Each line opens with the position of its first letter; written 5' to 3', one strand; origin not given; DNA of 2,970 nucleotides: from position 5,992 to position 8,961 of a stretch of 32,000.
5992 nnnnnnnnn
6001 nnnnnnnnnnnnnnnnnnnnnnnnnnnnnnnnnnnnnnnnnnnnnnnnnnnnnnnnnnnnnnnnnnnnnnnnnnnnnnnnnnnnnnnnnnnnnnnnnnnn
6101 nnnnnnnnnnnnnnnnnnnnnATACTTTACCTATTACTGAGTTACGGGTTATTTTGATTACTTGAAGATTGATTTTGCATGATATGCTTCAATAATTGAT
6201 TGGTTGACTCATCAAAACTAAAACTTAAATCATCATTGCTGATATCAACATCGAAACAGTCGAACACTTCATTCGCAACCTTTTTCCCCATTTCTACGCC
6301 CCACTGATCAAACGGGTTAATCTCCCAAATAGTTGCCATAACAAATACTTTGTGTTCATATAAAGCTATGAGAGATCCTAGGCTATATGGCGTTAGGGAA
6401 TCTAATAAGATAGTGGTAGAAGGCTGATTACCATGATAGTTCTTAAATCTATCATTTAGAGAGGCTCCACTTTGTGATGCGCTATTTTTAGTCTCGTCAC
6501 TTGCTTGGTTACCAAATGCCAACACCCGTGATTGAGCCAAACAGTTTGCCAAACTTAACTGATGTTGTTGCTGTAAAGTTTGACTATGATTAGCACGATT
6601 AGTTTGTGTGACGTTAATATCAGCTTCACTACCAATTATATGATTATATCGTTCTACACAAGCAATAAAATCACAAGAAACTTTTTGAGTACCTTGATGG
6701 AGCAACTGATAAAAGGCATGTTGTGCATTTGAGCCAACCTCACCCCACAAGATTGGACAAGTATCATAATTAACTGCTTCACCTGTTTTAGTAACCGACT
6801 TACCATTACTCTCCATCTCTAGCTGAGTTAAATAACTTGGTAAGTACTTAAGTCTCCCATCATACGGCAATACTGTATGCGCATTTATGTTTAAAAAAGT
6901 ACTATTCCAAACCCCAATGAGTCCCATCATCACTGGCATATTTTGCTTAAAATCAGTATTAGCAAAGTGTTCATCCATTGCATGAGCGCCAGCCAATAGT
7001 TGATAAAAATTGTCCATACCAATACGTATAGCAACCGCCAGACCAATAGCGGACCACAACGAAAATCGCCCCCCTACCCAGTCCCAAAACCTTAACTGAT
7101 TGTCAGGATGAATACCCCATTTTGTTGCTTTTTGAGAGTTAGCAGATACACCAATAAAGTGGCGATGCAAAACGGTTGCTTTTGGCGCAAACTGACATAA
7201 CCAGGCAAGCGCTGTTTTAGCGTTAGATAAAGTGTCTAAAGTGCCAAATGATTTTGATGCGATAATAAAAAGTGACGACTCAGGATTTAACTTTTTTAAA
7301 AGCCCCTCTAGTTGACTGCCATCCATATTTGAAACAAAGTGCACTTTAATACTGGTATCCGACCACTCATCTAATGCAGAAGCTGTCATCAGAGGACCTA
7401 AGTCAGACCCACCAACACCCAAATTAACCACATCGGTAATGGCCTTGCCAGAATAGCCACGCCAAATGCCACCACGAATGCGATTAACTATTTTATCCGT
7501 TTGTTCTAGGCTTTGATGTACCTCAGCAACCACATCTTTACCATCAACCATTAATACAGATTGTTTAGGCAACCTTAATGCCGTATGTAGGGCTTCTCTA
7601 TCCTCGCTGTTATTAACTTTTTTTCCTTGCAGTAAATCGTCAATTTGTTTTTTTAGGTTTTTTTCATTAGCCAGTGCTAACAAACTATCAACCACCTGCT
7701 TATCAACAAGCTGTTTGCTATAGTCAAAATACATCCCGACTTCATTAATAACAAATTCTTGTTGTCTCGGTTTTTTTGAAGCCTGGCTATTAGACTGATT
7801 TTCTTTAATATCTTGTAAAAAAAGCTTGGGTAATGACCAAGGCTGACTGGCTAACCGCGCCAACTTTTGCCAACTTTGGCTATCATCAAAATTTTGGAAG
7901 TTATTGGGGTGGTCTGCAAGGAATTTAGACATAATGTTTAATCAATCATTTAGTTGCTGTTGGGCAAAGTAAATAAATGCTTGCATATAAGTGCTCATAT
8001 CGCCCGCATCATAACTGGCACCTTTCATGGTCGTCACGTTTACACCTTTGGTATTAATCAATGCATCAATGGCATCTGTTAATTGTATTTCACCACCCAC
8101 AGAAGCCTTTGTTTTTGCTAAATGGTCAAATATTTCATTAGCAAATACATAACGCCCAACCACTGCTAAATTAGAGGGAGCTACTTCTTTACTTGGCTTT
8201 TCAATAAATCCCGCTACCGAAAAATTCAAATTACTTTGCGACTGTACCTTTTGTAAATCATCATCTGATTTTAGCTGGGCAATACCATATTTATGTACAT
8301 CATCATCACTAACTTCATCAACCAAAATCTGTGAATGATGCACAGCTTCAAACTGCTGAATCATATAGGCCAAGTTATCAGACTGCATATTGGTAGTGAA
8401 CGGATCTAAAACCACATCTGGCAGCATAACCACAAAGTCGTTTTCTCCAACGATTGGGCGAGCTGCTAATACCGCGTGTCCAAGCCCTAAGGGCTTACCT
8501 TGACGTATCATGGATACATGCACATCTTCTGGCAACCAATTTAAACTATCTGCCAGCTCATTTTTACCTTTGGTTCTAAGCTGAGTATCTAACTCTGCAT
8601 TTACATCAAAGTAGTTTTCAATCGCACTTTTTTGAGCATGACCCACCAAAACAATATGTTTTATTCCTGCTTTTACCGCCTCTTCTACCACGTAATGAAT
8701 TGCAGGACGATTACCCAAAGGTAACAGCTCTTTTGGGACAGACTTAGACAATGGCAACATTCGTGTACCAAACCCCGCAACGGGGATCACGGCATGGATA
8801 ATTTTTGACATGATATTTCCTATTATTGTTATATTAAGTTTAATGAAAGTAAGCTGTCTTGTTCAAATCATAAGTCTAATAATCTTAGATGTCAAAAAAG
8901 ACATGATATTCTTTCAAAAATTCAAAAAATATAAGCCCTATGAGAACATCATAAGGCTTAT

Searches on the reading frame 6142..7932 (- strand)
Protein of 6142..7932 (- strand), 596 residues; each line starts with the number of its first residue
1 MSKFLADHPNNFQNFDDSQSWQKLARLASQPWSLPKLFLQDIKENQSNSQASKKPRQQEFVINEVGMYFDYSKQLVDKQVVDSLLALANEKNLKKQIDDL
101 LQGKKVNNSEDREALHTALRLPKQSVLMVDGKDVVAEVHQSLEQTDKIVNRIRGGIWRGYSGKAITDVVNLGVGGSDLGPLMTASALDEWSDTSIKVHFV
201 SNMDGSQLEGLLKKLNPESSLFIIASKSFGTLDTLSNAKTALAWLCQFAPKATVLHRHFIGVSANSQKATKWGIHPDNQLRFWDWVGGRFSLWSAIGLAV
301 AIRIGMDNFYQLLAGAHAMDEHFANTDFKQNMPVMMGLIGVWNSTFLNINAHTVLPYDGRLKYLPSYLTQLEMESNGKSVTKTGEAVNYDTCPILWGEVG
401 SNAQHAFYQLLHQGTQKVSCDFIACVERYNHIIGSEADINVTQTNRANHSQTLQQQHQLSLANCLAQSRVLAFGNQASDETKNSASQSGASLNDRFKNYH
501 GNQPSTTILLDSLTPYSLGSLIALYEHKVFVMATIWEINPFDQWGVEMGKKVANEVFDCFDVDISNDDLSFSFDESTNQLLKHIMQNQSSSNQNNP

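Call 14: search_protein_families(library=pfam, proteins=[window:6142-7932:-])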
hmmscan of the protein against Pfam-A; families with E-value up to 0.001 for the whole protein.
window:6142-7932:- (596 aa): 1 family
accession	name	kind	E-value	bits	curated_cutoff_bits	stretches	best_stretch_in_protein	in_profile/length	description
PF00342.24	PGI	-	3.1e-175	583.9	22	1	70-581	1-486/486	Phosphoglucose isomerase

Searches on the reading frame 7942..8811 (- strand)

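Call 14: search_protein_families(library=pfam, proteins=[window:7942-8811:-])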
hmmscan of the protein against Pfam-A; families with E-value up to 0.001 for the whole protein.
window:7942-8811:- (289 aa): 3 families
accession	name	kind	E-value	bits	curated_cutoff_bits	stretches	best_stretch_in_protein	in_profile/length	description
PF00483.29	NTP_transferase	-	5e-29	102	21.2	1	7-279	2-239/245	Nucleotidyl transferase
PF12804.13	NTP_transf_3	-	7.3e-06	26.7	27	1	7-62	1-51/160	MobA-like NTP transferase domain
PF01128.25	IspD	-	0.00019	21.7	27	1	5-62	1-57/221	2-C-methyl-D-erythritol 4-phosphate cytidylyltransferase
